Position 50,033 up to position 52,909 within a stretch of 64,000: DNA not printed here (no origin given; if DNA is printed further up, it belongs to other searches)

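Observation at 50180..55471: Tandem pair of paralogous lipoproteins of about 860 aa with composition atypical for the genome and no recognisable domains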

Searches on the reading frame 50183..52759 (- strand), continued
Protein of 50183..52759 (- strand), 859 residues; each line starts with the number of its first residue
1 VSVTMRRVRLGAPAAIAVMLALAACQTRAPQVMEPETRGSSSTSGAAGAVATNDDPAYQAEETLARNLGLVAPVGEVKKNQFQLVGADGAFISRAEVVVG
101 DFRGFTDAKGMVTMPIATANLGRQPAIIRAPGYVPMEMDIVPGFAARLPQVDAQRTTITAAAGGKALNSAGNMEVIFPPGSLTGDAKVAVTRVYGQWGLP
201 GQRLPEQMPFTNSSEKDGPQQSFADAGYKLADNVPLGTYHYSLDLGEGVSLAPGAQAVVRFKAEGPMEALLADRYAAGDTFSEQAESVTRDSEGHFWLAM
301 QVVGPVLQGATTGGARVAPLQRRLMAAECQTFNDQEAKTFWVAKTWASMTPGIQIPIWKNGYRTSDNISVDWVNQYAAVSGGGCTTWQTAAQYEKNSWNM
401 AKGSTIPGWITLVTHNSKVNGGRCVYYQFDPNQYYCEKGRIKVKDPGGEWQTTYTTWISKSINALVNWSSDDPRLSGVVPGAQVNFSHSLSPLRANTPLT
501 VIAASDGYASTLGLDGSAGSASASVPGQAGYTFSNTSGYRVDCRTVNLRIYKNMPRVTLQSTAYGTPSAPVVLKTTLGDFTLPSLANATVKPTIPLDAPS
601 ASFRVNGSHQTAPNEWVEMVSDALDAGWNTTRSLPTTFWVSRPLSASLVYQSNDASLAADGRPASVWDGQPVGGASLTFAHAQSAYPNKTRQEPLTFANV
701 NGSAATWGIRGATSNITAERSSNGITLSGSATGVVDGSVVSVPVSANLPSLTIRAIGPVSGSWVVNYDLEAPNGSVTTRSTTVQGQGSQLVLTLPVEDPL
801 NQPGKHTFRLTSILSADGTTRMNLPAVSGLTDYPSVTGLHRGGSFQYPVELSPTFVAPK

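Call 31: fold_search(model_id=the predicted structure, library=pdb)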
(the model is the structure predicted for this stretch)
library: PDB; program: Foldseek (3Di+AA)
matches with E <= 10: 686; with E <= 0.001: 0
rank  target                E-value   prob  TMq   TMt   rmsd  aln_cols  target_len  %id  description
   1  3mn8_B                9.0e-03  1.00  0.07  0.16   4.0        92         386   17  Structure of Drosophila melanogaster carboxypeptidase D isoform 1B short (released 2010-07-28)
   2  3mn8_A                9.0e-03  1.00  0.07  0.15   4.0        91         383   16  Structure of Drosophila melanogaster carboxypeptidase D isoform 1B short (released 2010-07-28)
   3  4iyk                  1.6e-02  0.35  0.07  0.23  17.0       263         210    9  Crystal structure of a putative carbohydrate binding protein (BACUNI_04699) from Bacteroides uniformis ATCC 8492 at 2.00 (released 2013-02-20)
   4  3mn8_C                1.7e-02  1.00  0.07  0.15   4.0        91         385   16  Structure of Drosophila melanogaster carboxypeptidase D isoform 1B short (released 2010-07-28)
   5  3mn8_D                1.8e-02  1.00  0.07  0.16   4.0        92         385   16  Structure of Drosophila melanogaster carboxypeptidase D isoform 1B short (released 2010-07-28)
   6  2nsm                  1.9e-02  1.00  0.07  0.15   2.8        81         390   15  Crystal structure of the human carboxypeptidase N (Kininase I) catalytic domain (released 2007-04-24)
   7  3waj                  2.0e-02  0.92  0.07  0.08   8.5       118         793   10  Crystal structure of the Archaeoglobus fulgidus oligosaccharyltransferase (O29867_ARCFU) complex with Zn and sulfate (released 2013-10-30)
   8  6ytc_MODEL_1_A        2.1e-02  1.00  0.08  0.65   3.4        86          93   20  Solution NMR structure of the isolated NTE domain of BT1762-63 levan transporter (released 2020-07-08)
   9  5aq0_A                2.4e-02  1.00  0.07  0.64   3.1        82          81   12  The structure of the Transthyretin-like domain of the first catalytic domain of the HUMAN Carboxypeptidase D (released 2016-09-28)
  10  1qmu_A                2.7e-02  1.00  0.07  0.15   3.9        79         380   18  Duck carboxypeptidase D domain II (released 2000-10-13)
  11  2b59_B                3.8e-02  1.00  0.07  0.31   5.7        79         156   15  The type II cohesin dockerin complex (released 2005-10-11)
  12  9hfj                  5.5e-02  1.00  0.07  0.67   3.2        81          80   17  Crystal structure of the NTE domain of SusCdex (BT3090) dextran transporter (released 2025-11-26)
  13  3wak                  5.8e-02  0.90  0.08  0.08   8.2       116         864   11  Crystal structure of the Archaeoglobus fulgidus oligosaccharyltransferase (O29867_ARCFU) in the apo form (released 2013-10-30)
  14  3wai                  6.4e-02  0.87  0.08  0.09   8.6       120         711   12  Crystal structure of the C-terminal globular domain of oligosaccharyltransferase (AfAglB-L, O29867_ARCFU) from Archaeogl (released 2013-07-17)
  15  8r54_A                6.4e-02  0.12  0.08  0.04  24.3       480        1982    8  Mouse teneurin-3 non-compact subunit - A0B0 isoform (released 2024-05-08)
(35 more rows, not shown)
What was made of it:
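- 52307..52540 (-): A: transthyretin-like (CarboxypepD_reg-type) beta-sandwich, residues about 70-147. Foldseek matches the transthyretin-like domains of carboxypeptidase D and SusC NTE domains (call 31).
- A weak Foldseek match to a putative carbohydrate-binding protein (4iyk) and to a CBM came from the low-confidence first model (call 31).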

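Call 40: find_encoding_contigs(protein=P0012, flank=8000, max_places=1)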
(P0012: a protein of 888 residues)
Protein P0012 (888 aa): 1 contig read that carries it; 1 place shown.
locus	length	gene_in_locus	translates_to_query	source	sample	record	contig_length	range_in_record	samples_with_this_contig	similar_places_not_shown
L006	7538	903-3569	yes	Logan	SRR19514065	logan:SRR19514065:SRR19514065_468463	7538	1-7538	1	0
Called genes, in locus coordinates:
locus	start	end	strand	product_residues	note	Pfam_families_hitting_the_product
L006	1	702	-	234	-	?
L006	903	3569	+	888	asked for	-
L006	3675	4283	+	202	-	PF13521:AAA_28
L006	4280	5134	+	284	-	-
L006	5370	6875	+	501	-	PF00890:FAD_binding_2 (weak), PF01266:DAO (weak), PF01494:FAD_binding_3 (faint), PF01593:Amino_oxidase, PF13450:NAD_binding_8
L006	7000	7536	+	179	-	?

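Call 41: find_encoding_contigs(protein=P0013, flank=8000, max_places=1)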
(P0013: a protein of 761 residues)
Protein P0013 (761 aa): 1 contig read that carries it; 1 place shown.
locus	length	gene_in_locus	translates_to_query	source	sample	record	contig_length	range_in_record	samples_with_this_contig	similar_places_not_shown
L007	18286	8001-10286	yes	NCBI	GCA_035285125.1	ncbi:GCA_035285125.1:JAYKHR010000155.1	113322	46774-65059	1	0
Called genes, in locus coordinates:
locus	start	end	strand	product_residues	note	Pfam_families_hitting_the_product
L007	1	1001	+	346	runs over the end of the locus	-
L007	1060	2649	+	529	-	-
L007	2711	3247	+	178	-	PF13453:Zn_ribbon_TFIIB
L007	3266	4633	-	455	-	PF01523:PmbA_TldD_1st, PF19289:PmbA_TldD_3rd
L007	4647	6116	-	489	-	PF01523:PmbA_TldD_1st, PF19290:PmbA_TldD_2nd, PF19289:PmbA_TldD_3rd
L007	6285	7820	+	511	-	-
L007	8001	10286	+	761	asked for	-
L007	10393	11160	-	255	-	PF01026:TatD_DNase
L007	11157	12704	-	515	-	PF00133:tRNA-synt_1, PF09334:tRNA-synt_1g, PF00133:tRNA-synt_1, PF01406:tRNA-synt_1e (weak), PF19303:Anticodon_3, PF08264:Anticodon_1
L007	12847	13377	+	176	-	-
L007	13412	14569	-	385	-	PF05036:SPOR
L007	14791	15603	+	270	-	PF01177:Asp_Glu_race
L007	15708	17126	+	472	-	PF26549:Tricorn_N (weak), PF26550:Tricorn_2nd (faint), PF07676:PD40 (weak)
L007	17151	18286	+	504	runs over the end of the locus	PF00149:Metallophos, PF09587:PGA_cap (weak), PF02872:5_nucleotid_C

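Call 43: predict_structure(alignment_id=A2)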
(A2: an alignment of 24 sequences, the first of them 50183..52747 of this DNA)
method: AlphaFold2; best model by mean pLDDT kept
length: 855 residues; sequences in the alignment: 24
mean_pLDDT: 76.5   pTM: 0.65
mean pLDDT of the five models: 76.5, 76.3, 73.8, 72.6, 72.2
residues with pLDDT >= 90: 421; 70-90: 174; 50-70: 63; < 50: 197
segments of 3 or more residues with pLDDT < 50: 1-48, 205-229, 306-321, 337-430, 432-442
pLDDT, mean of each block of 10 residues (from residue 1): 31 29 29 33 41 78 83 94 93 93 96 90 92 90 93 95 94 93 92 65 47 39 45 79 84 88 78 66 79 84 54 40 71 52 31 37 30 32 42 40 39 38 45 43 51 78 95 93 67 80 87 86 89 89 95 96 95 95 92 95 94 96 95 96 96 85 93 96 90 95 96 96 96 96 95 89 93 92 92 93 95 90 79 94 93 79
secondary structure, 60 per line:
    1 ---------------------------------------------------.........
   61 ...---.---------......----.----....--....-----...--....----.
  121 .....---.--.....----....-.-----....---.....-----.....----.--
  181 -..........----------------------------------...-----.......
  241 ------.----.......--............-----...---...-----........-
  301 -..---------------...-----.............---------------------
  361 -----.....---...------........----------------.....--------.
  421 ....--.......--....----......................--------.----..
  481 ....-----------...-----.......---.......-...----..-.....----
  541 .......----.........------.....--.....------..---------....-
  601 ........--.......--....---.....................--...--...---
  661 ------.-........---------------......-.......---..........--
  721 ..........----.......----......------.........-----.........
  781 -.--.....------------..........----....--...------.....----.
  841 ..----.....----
elements in order (helices of 4 or more, strands of 3 or more residues): H52-63 E77-82 E92-95 E98-101 E107-109 H112-115 E120-125 E132-136 E141-144 E152-155 E159-163 E169-173 E182-191 E234-240 E252-258 H261-272 E284-286 E292-299 E327-339 H366-370 H383-390 E407-411 E420-424 E430-433 E436-439 E444-465 E479-484 E496-498 E504-510 E514-520 E532-536 E541-547 E552-560 E567-571 E574-578 E596-599 E601-608 E611-617 E620-623 E627-647 E669-676 E692-697 E699-705 E709-718 E721-730 E735-741 E746-751 E758-766 E772-780 E785-789 E802-811 E816-819 E831-835 E840-842 E847-851
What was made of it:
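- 52598..52684 (-): A: low-complexity tether (residues 22-50) predicted to be disordered. It is followed by a short conserved helix with the motif LARNLGL. pLDDT below 50 for residues 1-48 and helix 52-63 (call 43).
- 52307..52540 (-): pLDDT 90-96 (call 43).
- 51413..51784 (-): A: central module rich in Cys, Trp and Tyr, residues about 322-445. It is the best-conserved stretch between A and B, and its fold is not predicted. pLDDT below 50 for 337-442 (call 43).
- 50864..51067 (-): A: intervening beta-sandwich, residues about 561-628. Strands and pLDDT above 90 (call 43).
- Residues 50-190 and 450-855 are mostly above 90 and all-beta (call 43).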

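Call 45: fold_search(model_id=the predicted structure, library=pdb)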
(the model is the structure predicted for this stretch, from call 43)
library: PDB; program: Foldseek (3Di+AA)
matches with E <= 10: 1075; with E <= 0.001: 44
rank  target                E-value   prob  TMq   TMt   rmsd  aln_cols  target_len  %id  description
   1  7vcn_B                1.4e-09  1.00  0.15  0.22  16.2       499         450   11  Crystal Structure of PitA fragment from pilus islet-2 of Streptococcus oralis with Tb-Xo4 (released 2022-07-13)
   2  6fwv_B                2.3e-09  1.00  0.18  0.25  13.8       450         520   11  The Bacillus anthracis TIE protein (released 2018-08-08)
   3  6fwv_A                2.6e-09  1.00  0.17  0.24  13.9       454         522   10  The Bacillus anthracis TIE protein (released 2018-08-08)
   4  5xya                  4.6e-07  0.63  0.09  0.07  44.5      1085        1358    8  Crystal structure of a serine protease from Streptococcus species (released 2018-08-08)
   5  5z0z_B                4.8e-07  0.99  0.10  0.18  29.7       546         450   10  Crystal structure of shaft pilin spaD from Lactobacillus rhamnosus GG - D242A mutant (released 2018-06-20)
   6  5z0z_A                8.2e-07  0.99  0.10  0.17  30.6       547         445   10  Crystal structure of shaft pilin spaD from Lactobacillus rhamnosus GG - D242A mutant (released 2018-06-20)
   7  6m48_B                1.6e-06  1.00  0.15  0.16  13.8       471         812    8  Crystal structure of pilus adhesin, SpaC from Lactobacillus rhamnosus GG - P21212 form (released 2020-07-29)
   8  5z24_A                3.4e-06  0.97  0.10  0.17  30.9       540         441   11  Crystal structure of shaft pilin spaD from Lactobacillus rhamnosus GG - K365A mutant (released 2018-06-20)
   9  5z24_B                6.5e-06  0.98  0.10  0.19  30.4       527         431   10  Crystal structure of shaft pilin spaD from Lactobacillus rhamnosus GG - K365A mutant (released 2018-06-20)
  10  6vjb                  7.6e-06  0.38  0.09  0.06  43.8      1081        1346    7  Crystal structure of a catalytically inactive CXC Chemokine-degrading protease SpyCEP from Streptococcus pyogenes (released 2020-04-15)
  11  3rkp_B                1.2e-05  0.95  0.09  0.19  23.7       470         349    7  Crystal structure of BcpA*(D312A), the major pilin subunit of Bacillus cereus (released 2012-05-30)
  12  3rkp_A                1.4e-05  0.94  0.09  0.18  23.3       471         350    7  Crystal structure of BcpA*(D312A), the major pilin subunit of Bacillus cereus (released 2012-05-30)
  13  5xyr                  1.7e-05  0.38  0.09  0.06  39.5       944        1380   10  Crystal structure of a serine protease from Streptococcus species (released 2018-08-08)
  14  5hts_D                1.9e-05  1.00  0.09  0.23  14.6       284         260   11  Crystal structure of shaft pilin spaA from Lactobacillus rhamnosus GG - D295N mutant (released 2016-07-20)
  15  3kpt_B                2.3e-05  0.91  0.09  0.18  23.4       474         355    8  Crystal structure of BcpA, the major pilin subunit of Bacillus cereus (released 2009-11-24)
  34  3t2l                  2.4e-04  0.97  0.10  0.23  15.3       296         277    9  Crystal structure of a Putative cell adhesion protein (BF1858) from Bacteroides fragilis NCTC 9343 at 2.33 A resolution (released 2011-08-10)
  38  3ufi                  5.5e-04  0.97  0.11  0.24  12.2       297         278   12  Crystal structure of a putative cell adhesion protein (BACOVA_04980) from Bacteroides ovatus ATCC 8483 at 2.18 A resolut (released 2011-12-14)
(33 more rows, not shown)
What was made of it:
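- Closest known: Gram-positive pilins and MSCRAMM-type adhesins. Same: These are the best Foldseek matches, with E = 1e-9 to 1e-5 (call 45).
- The best structural neighbours are pilins (PitA, SpaD, BcpA, SpaA), and Bacteroides putative cell adhesion proteins (3t2l, 3ufi) appear among the matches (call 45). The proteins are about twice the size of the matched pilin chains (target lengths 238-450 aa, call 45).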
